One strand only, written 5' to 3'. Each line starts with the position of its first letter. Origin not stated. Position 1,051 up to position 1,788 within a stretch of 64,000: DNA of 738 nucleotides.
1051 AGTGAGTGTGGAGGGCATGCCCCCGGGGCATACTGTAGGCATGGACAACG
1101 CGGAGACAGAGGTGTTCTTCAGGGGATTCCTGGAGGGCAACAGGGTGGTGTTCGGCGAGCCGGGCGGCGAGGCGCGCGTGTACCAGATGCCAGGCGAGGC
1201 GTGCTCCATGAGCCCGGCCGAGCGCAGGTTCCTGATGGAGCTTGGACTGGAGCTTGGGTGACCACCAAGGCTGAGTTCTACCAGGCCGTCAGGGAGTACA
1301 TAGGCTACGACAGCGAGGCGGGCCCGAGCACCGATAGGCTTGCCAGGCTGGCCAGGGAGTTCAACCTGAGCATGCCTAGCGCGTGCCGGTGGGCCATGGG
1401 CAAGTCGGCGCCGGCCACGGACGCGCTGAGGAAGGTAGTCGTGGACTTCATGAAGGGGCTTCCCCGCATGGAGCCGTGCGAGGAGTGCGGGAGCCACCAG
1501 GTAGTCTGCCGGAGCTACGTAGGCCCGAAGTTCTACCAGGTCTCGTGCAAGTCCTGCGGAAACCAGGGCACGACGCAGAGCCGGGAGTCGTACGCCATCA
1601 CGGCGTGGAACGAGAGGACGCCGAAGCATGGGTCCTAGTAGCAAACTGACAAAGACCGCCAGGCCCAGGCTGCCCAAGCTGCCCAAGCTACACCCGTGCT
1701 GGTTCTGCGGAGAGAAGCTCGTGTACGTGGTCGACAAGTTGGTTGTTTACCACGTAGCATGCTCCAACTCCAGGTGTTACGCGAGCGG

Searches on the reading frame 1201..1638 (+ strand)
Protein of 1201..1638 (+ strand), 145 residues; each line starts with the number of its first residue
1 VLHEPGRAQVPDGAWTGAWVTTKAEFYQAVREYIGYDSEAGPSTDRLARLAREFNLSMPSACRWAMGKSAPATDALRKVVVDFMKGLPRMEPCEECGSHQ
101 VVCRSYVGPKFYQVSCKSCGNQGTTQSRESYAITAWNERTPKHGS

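Call 57: search_protein_families(library=pfam, alignment_id=A7, max_evalue=0.001)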
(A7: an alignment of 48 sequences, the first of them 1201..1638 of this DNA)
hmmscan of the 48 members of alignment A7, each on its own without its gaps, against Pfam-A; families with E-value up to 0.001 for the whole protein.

A. member 1, window:1201-1638:+ (145 aa): 1 family
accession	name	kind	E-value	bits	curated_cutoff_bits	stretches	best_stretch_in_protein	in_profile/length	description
PF14354.12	Lar_restr_allev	-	3.3e-07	30.9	28.6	1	90-140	3-58/58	Restriction alleviation protein Lar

B. families by the number of members that match (of 48 scanned): 8 families
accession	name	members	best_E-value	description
PF14216.11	DUF4326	1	4.7e-24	Domain of unknown function (DUF4326)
PF00574.28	CLP_protease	1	2.3e-16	Clp protease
PF00293.34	NUDIX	1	2.2e-15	NUDIX domain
PF13521.12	AAA_28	1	1.5e-13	AAA domain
PF00149.33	Metallophos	1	5.6e-08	Calcineurin-like phosphoesterase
PF14354.12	Lar_restr_allev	1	3.3e-07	Restriction alleviation protein Lar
PF00754.31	F5_F8_type_C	1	6e-05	F5/8 type C domain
PF01442.23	Apolipoprotein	1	0.00062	Apolipoprotein A1/A4/E domain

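Call 106: search_protein_families(library=phrogs, alignment_id=A7, max_evalue=0.00001)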
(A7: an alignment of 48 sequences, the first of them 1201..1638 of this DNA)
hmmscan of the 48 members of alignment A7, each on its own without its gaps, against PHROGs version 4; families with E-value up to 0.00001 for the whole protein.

A. member 1, window:1201-1638:+ (145 aa): 1 family
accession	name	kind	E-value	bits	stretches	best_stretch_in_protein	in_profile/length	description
phrog_599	-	moron, auxiliary metabolic gene and host takeover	4.6e-08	34.5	1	84-143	68-130/262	Lar-like restriction alleviation protein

B. families by the number of members that match (of 48 scanned): 23 families
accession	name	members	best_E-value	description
phrog_464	-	1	2.7e-31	unknown function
phrog_100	-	1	2.4e-27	SbcD-like subunit of palindrome specific endonuclease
phrog_16819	-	1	7.4e-18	-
phrog_1198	-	1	1.5e-14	MutT/NUDIX hydrolase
phrog_94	-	1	4.1e-13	head maturation protease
phrog_15177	-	1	7.8e-12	-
phrog_15528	-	1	1.4e-11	portal protein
phrog_133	-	1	2.5e-11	head maturation protease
phrog_420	-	1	3.8e-11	unknown function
phrog_2107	-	1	2.5e-10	thymidylate kinase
phrog_1185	-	1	1e-08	nudix hydrolase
phrog_19657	-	1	1.2e-08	nudix hydrolase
phrog_2976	-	1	2e-08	head maturation protease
phrog_599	-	1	4.6e-08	Lar-like restriction alleviation protein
phrog_1684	-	1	4.8e-08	head maturation protease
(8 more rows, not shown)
